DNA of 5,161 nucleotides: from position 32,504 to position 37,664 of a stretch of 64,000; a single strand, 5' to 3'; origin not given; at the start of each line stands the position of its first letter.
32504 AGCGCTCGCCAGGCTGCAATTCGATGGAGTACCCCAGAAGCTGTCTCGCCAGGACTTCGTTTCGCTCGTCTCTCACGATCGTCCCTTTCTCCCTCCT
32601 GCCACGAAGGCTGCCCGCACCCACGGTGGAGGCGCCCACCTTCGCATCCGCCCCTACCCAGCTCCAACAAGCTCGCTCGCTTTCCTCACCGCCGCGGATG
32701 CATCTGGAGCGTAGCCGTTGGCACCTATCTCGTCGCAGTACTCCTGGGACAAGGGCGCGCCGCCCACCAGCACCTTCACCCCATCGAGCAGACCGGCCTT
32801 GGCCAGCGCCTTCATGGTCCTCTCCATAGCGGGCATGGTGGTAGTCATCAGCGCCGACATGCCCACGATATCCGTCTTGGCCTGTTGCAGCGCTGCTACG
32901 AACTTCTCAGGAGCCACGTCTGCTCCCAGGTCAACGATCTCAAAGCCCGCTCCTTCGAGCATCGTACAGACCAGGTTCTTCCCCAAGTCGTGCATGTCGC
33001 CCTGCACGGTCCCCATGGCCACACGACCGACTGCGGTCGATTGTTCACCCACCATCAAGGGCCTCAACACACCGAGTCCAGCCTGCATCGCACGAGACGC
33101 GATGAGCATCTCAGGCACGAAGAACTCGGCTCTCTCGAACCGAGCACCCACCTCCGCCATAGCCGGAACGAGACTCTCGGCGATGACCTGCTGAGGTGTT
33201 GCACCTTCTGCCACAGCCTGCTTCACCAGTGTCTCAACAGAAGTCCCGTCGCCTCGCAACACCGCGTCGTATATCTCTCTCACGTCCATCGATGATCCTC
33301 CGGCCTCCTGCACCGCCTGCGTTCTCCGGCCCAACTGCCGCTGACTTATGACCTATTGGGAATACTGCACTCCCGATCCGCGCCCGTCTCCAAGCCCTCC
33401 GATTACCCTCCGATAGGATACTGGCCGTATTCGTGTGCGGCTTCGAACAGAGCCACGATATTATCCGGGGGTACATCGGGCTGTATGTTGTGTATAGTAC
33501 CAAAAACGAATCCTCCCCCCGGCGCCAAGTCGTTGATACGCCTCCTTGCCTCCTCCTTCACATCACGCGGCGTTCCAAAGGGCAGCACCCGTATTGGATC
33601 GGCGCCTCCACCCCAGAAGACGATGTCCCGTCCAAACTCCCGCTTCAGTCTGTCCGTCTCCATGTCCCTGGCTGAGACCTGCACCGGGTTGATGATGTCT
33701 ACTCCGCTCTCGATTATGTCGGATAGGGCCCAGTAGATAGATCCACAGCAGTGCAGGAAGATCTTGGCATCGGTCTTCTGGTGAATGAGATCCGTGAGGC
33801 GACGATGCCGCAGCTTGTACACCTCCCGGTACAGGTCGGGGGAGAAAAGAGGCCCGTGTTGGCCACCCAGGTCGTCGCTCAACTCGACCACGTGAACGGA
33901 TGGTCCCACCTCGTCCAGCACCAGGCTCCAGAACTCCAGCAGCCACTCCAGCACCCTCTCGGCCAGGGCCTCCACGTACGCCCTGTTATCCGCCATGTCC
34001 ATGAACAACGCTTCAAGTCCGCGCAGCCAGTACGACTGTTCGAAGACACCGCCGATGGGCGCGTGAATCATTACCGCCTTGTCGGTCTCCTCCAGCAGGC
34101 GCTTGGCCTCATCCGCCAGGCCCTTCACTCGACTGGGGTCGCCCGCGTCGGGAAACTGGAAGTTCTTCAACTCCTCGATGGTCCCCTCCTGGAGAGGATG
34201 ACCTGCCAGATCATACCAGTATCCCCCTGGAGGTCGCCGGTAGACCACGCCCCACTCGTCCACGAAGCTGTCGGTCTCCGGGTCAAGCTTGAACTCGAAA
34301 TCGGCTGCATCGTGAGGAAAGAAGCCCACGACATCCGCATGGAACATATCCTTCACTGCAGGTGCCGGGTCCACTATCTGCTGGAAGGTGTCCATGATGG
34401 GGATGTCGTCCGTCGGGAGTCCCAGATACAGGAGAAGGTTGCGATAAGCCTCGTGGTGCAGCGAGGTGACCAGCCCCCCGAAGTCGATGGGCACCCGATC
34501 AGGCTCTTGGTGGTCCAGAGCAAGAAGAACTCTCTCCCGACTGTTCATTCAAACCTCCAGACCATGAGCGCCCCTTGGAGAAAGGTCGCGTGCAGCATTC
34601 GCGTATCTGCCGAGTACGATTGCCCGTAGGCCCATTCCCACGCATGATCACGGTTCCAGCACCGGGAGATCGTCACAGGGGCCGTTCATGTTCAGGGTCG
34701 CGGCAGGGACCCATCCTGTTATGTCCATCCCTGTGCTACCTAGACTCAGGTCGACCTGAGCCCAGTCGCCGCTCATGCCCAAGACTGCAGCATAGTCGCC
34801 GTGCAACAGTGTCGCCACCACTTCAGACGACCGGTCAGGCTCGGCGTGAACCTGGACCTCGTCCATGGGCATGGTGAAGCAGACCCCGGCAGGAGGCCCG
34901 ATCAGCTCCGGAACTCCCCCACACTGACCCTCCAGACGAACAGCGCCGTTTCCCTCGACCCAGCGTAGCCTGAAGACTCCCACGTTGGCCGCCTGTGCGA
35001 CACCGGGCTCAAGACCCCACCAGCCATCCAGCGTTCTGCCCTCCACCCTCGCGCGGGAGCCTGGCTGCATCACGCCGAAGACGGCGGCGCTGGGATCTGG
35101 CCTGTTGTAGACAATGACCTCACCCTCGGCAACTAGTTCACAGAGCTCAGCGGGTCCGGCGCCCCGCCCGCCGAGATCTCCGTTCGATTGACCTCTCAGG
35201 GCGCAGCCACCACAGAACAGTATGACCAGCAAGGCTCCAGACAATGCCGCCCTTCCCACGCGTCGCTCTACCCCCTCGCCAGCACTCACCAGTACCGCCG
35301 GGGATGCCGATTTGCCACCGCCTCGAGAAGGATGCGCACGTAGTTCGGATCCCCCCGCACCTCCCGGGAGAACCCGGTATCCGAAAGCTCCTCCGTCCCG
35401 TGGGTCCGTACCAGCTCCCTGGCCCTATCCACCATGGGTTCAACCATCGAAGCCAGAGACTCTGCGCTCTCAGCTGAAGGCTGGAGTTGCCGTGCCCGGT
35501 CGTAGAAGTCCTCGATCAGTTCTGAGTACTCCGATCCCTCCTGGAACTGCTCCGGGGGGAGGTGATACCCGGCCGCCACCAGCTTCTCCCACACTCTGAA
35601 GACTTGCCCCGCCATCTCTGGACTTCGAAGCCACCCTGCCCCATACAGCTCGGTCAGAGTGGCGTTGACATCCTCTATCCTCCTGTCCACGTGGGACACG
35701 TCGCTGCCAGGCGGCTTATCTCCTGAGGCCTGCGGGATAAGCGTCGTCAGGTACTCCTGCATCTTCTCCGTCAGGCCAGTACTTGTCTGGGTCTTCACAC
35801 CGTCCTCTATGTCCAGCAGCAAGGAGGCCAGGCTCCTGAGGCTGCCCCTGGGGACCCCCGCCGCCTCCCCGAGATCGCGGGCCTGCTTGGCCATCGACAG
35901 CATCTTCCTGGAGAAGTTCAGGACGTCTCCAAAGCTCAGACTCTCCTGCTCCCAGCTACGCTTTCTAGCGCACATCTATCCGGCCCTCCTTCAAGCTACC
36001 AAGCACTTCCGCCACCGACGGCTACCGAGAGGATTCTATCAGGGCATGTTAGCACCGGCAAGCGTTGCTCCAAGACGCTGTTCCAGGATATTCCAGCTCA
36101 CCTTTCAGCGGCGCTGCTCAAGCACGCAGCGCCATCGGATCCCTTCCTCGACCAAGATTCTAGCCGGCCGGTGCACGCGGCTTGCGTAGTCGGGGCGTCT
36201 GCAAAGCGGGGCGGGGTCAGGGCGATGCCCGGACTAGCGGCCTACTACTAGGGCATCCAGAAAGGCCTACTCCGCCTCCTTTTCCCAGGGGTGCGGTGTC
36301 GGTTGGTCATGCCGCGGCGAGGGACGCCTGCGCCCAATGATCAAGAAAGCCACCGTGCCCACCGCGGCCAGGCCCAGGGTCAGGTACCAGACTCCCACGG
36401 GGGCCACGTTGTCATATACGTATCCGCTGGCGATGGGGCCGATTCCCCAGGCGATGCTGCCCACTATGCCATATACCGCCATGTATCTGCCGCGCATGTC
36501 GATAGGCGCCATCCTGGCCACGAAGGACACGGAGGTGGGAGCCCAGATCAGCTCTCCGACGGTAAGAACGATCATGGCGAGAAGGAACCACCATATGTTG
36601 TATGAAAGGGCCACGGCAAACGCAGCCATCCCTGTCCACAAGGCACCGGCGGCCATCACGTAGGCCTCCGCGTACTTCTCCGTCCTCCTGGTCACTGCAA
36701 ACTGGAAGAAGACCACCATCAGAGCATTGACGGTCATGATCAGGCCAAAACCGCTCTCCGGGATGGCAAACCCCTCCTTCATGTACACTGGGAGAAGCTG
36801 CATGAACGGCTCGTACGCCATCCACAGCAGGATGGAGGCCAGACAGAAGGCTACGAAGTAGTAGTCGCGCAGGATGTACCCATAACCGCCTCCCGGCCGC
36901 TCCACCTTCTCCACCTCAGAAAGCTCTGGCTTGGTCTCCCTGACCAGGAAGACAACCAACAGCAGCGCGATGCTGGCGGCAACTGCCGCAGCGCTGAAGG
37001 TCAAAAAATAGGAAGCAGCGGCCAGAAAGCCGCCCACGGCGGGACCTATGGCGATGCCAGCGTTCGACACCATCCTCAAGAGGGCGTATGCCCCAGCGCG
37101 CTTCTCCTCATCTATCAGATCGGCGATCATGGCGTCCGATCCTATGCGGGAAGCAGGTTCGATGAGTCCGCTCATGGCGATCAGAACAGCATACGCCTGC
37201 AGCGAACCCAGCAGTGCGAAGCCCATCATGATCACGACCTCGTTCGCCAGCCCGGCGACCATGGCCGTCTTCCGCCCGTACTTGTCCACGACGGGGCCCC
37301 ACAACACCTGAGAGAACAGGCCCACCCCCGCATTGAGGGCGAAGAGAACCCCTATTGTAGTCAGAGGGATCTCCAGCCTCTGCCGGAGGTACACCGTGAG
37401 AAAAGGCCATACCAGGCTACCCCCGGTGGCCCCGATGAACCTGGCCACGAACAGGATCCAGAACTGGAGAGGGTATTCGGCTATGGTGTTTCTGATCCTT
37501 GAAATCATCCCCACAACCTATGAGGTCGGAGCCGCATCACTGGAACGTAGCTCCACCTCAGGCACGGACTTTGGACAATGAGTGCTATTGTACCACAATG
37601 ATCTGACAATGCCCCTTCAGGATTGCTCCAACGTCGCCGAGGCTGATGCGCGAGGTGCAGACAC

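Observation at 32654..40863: Corrinoid methyltransferase island with a pyrrolysine-free MtmB-like enzyme in an mtmCBP-like arrangement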

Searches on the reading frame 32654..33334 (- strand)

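Call 3: search_protein_families(library=pfam, proteins=[window:32654-33334:-], max_evalue=0.01)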
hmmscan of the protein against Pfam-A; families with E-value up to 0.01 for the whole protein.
window:32654-33334:- (226 aa): 2 families
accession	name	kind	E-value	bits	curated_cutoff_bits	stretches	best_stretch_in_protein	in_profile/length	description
PF02310.24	B12-binding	-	1.7e-28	99.4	32.1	1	103-216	1-120/121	B12 binding domain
PF02607.22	B12-binding_2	-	7.1e-21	74.6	23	1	19-90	3-73/74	B12 binding domain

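Call 4: search_protein_families(library=ncbifam, proteins=[window:32654-33334:-], max_evalue=0.01)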
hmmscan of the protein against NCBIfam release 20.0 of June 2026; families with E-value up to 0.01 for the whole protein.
window:32654-33334:- (226 aa): 15 families
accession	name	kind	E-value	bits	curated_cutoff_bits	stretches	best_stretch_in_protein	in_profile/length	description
NF047996.1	corrin_MtgC_2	exception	8.1e-56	188.8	370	1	19-222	6-209/212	glycine betaine-specific corrinoid protein MtgC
TIGR02370.1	pyl_corrinoid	subfamily_domain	9.5e-54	181.8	215.3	1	21-215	2-197/197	methyltransferase cognate corrinoid protein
NF041607.1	dimeth_corrin_MtbC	equivalog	3.7e-53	180.1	350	1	23-222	3-202/203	dimethylamine corrinoid protein MtbC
NF047995.1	corrinoid_MtgC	exception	8.1e-47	159.5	310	1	19-223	6-213/215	glycine betaine-specific corrinoid protein MtgC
NF040669.1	MtaC2_Meth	equivalog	1.8e-37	129.2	450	1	15-217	40-240/267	methanol--corrinoid protein MtaC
TIGR02082.1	metH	equivalog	1.9e-34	118.6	1010.85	1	9-217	637-852/1182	methionine synthase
NF040655.1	MtaC_Meth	equivalog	2.1e-33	115.5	420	1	16-222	34-237/253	methanol--corrinoid protein MtaC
NF007024.0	PRK09490.1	equivalog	8.8e-30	103.2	1497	1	21-223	665-869/1234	methionine synthase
NF052513.1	TransRegCarH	equivalog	2.1e-12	46.9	400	1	19-206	85-262/274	HTH-type transcriptional repressor CarH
NF002612.0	PRK02261.1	equivalog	9.1e-10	38.2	110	1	104-193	5-93/148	methylaspartate mutase subunit S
TIGR00640.1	acid_CoA_mut_C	subfamily_domain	1.6e-08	34.6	57.45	1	105-197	5-96/132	methylmalonyl-CoA mutase C-terminal domain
TIGR01501.1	MthylAspMutase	equivalog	3.7e-08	33.2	135.8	1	105-193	4-91/134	methylaspartate mutase subunit S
NF006944.0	PRK09426.1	equivalog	2e-05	22.8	876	1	103-207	590-695/721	methylmalonyl-CoA mutase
NF052385.1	Lys_5_6_beta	equivalog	0.00028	20.7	280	1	130-208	138-220/241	lysine 5,6-aminomutase subunit beta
NF040743.1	ornith_mutase_E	equivalog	0.0014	16.7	800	1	104-206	597-706/730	D-ornithine 4,5-aminomutase subunit OraE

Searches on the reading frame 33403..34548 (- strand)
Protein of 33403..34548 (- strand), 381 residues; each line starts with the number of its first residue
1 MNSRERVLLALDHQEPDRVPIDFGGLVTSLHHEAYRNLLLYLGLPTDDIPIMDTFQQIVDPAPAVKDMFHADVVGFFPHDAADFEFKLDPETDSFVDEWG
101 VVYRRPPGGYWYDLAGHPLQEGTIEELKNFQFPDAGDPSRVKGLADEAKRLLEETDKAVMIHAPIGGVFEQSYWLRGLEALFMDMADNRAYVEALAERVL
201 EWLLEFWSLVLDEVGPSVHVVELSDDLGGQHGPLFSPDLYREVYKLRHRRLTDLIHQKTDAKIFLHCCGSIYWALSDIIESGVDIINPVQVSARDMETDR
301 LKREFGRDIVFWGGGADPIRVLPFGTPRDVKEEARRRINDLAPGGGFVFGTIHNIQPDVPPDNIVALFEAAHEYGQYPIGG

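Call 3: search_protein_families(library=pfam, proteins=[window:33403-34548:-], max_evalue=0.01)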
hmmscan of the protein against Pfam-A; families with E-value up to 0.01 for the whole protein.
window:33403-34548:- (381 aa): 1 family
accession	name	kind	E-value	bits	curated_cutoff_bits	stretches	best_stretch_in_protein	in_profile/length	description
PF01208.23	URO-D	-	5.8e-23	81.9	23.9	1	123-374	101-346/346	Uroporphyrinogen decarboxylase (URO-D)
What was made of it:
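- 33403..34548 (-): Divergent URO-D-family (MtaA/MtbA-like) methyltransferase (381 aa). Role as MT1 or MT2 is unresolved. PF01208 E=5.8e-23 (call 3).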

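Call 4: search_protein_families(library=ncbifam, proteins=[window:33403-34548:-], max_evalue=0.01)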
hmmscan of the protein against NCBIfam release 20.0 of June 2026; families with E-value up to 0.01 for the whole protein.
window:33403-34548:- (381 aa): 5 families
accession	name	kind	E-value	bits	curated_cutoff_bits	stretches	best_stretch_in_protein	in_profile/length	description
TIGR01463.1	mtaA_cmuA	subfamily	1.4e-14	54.1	235.4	1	137-374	116-338/340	MtaA/CmuA family methyltransferase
NF004889.0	PRK06252.1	subfamily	5.5e-13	48.6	244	1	137-374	117-336/340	methylcobalamin:coenzyme M methyltransferase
NF040654.1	MtaA_Meth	equivalog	1.8e-10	40.3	400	1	126-374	103-335/337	methylcobamide:CoM methyltransferase MtaA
NF041608.1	methylcob_mtaseMtbA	equivalog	1.6e-07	30.8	600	1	123-351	107-322/339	methylcobamide:CoM methyltransferase MtbA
TIGR01464.1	hemE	equivalog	0.0027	16.8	302.95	1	218-373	194-338/338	uroporphyrinogen decarboxylase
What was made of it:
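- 33403..34548 (-): TIGR01463 scores 54 bits against a cutoff of 235 (call 4).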

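Call 49: search_solved_structures(query=window:33403-34548:-, max_evalue=1)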
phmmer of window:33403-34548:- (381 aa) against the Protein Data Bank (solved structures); distinct sequences matched with E-value up to 1: 10.
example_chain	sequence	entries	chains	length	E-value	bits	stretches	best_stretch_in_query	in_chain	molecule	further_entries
4ay7_A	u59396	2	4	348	0.00015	24.4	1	220-373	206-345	METHYLCOBALAMIN: COENZYME M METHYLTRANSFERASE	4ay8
4wsh_A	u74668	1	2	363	0.00076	22.1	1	213-375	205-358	Uroporphyrinogen decarboxylase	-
3cyv_A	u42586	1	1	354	0.0047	19.5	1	267-375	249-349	Uroporphyrinogen decarboxylase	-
4exq_A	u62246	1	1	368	0.08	15.4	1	275-375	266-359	Uroporphyrinogen decarboxylase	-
2inf_A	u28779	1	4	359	0.21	14.1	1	326-377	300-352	Uroporphyrinogen decarboxylase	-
6w2o_A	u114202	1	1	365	0.34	13.4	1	232-376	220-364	Uroporphyrinogen decarboxylase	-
3gw0_A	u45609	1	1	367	0.49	12.8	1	272-375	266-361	Uroporphyrinogen decarboxylase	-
1y4a_I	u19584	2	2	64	0.56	12.6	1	143-193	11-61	chymotrypsin inhibitor 2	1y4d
1y3b_I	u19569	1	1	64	0.77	12.2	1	143-193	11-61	chymotrypsin inhibitor 2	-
1y3d_I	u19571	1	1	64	0.83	12.1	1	143-193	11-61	chymotrypsin inhibitor 2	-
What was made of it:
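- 33403..34548 (-): MtaA 4ay7 E=1.5e-4 (call 49).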

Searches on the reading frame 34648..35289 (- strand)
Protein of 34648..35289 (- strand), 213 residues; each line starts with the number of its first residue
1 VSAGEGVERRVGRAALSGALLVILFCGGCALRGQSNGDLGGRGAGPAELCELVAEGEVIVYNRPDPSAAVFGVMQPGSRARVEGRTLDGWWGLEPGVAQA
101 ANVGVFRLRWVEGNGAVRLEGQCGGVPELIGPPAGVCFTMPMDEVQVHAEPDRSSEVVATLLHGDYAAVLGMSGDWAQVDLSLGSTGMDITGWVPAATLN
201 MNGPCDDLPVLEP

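Call 3: search_protein_families(library=pfam, proteins=[window:34648-35289:-], max_evalue=0.01)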
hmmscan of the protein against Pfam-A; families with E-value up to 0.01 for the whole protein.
window:34648-35289:- (213 aa): 3 families
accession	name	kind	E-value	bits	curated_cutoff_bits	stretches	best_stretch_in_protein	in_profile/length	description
PF08239.17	SH3_3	-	6.3e-12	45.9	27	1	144-199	2-53/54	Bacterial SH3 domain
PF18348.7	SH3_16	-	0.0034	17.5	25.8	0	148-181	2-35/49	Bacterial dipeptidyl-peptidase Sh3 domain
PF06347.19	SH3_4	-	0.0079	16.4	24.1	0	143-187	3-47/56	Bacterial SH3 domain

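Call 4: search_protein_families(library=ncbifam, proteins=[window:34648-35289:-], max_evalue=0.01)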
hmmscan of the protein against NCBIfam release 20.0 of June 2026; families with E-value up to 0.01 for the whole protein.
window:34648-35289:- (213 aa): 1 family
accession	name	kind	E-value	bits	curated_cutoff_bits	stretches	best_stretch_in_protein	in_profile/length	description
TIGR03900.1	prc_long_Delta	hypoth_equivalog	0.00086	17.4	660.95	0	140-199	795-849/973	MXAN_5808 family serine peptidase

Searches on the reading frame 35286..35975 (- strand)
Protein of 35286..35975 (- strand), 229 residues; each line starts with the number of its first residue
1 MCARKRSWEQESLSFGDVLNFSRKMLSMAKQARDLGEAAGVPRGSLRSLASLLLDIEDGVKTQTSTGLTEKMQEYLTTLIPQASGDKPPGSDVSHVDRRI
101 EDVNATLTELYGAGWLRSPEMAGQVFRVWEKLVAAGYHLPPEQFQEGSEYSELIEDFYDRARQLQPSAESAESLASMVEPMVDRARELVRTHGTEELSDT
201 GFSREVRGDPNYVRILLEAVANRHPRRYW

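Call 3: search_protein_families(library=pfam, proteins=[window:35286-35975:-], max_evalue=0.01)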
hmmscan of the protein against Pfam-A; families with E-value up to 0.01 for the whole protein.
window:35286-35975:- (229 aa): 0 families

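Call 4: search_protein_families(library=ncbifam, proteins=[window:35286-35975:-], max_evalue=0.01)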
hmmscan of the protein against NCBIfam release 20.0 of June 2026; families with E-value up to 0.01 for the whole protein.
window:35286-35975:- (229 aa): 0 families

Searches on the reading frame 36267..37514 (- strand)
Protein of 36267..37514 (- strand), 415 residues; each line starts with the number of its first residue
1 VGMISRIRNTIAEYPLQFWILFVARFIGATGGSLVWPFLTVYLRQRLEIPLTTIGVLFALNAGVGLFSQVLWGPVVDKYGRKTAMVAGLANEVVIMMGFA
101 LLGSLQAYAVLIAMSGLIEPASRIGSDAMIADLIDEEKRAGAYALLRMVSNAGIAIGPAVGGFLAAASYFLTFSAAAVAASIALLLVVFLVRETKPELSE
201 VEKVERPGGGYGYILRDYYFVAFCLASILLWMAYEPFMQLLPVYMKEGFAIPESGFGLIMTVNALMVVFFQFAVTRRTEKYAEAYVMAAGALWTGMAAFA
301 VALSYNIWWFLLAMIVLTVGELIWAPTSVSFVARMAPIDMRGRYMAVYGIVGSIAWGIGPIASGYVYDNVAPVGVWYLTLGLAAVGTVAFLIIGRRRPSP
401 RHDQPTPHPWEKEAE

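Call 3: search_protein_families(library=pfam, proteins=[window:36267-37514:-], max_evalue=0.01)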
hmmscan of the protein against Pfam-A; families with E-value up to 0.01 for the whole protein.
window:36267-37514:- (415 aa): 4 families
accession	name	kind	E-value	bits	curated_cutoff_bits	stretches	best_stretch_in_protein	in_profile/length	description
PF07690.21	MFS_1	-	5.7e-51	173.9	33.4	2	21-249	1-232/347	Major Facilitator Superfamily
PF12832.13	MFS_1_like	-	1.6e-20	74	25.2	1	35-376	18-371/373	MFS_1 like family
PF01306.25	LacY_symp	-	1.2e-06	28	24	1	30-196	21-192/413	LacY proton/sugar symporter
PF05977.19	MFS_3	-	0.00026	20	27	1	70-403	63-399/524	Transmembrane secretion effector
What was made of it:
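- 36267..37514 (-): MFS_1 permease (415 aa), 247 bp downstream of MT1. Candidate substrate importer. PF07690 E=5.7e-51 (call 3).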

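Call 4: search_protein_families(library=ncbifam, proteins=[window:36267-37514:-], max_evalue=0.01)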
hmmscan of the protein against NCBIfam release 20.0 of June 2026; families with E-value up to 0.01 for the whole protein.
window:36267-37514:- (415 aa): 47 families (the best 25 are shown)
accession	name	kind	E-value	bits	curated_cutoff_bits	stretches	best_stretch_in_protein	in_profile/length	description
NF007472.0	PRK10054.1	equivalog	2.4e-27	96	582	1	31-393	22-380/395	efflux MFS transporter YdeE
TIGR00900.1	2A0121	subfamily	3.4e-22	79.3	319.6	1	18-370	1-363/364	H+ Antiporter protein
TIGR00880.1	2_A_01_02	superfamily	9.9e-20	71.1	131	1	58-194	4-141/141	multidrug resistance protein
TIGR00881.1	2A0104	subfamily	3e-18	66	407.75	2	39-200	17-179/379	phosphoglycerate transporter protein PgtP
NF012174.0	tet_MFS_A_B_C_D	equivalog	5.3e-18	65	475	1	21-371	7-360/382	Tet(A)/Tet(B)/Tet(C) family tetracycline efflux MFS transporter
NF045684.1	tet_MFS_65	exception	5.6e-14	52.1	800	1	28-199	8-181/383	tetracycline efflux MFS transporter Tet(65)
NF012195.0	tet_MFS_H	exception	8e-14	51.5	840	2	22-196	9-184/392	tetracycline efflux MFS transporter Tet(H)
TIGR00899.1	2A0120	subfamily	1.6e-13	50.6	522.3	1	24-393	5-373/375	sugar efflux transporter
TIGR00710.1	efflux_Bcr_CflA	subfamily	4.4e-13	49.4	200.9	1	67-363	55-352/385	Bcr/CflA family efflux MFS transporter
NF008314.0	PRK11102.1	equivalog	2.6e-12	46.7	303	1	67-388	60-382/396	Bcr/CflA family multidrug efflux MFS transporter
NF012207.0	tet_MFS_H_J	exception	6.1e-12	45.3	700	1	23-197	10-185/392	Tet(H)/Tet(J) family tetracycline efflux MFS transporter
NF012177.1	tet_MFS_42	exception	1e-11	44.7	850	1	26-196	10-180/411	tetracycline efflux MFS transporter Tet(42)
NF008650.1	PRK11646.1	equivalog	3e-11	43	469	1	21-388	15-381/400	multidrug efflux MFS transporter MdtH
NF012191.0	tet_MFS_C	exception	3e-11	42.9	850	1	27-372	16-364/396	tetracycline efflux MFS transporter Tet(C)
NF045486.1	tet_MFS_30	exception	1.8e-10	40.6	730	1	26-195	13-183/392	tetracycline efflux MFS transporter Tet(30)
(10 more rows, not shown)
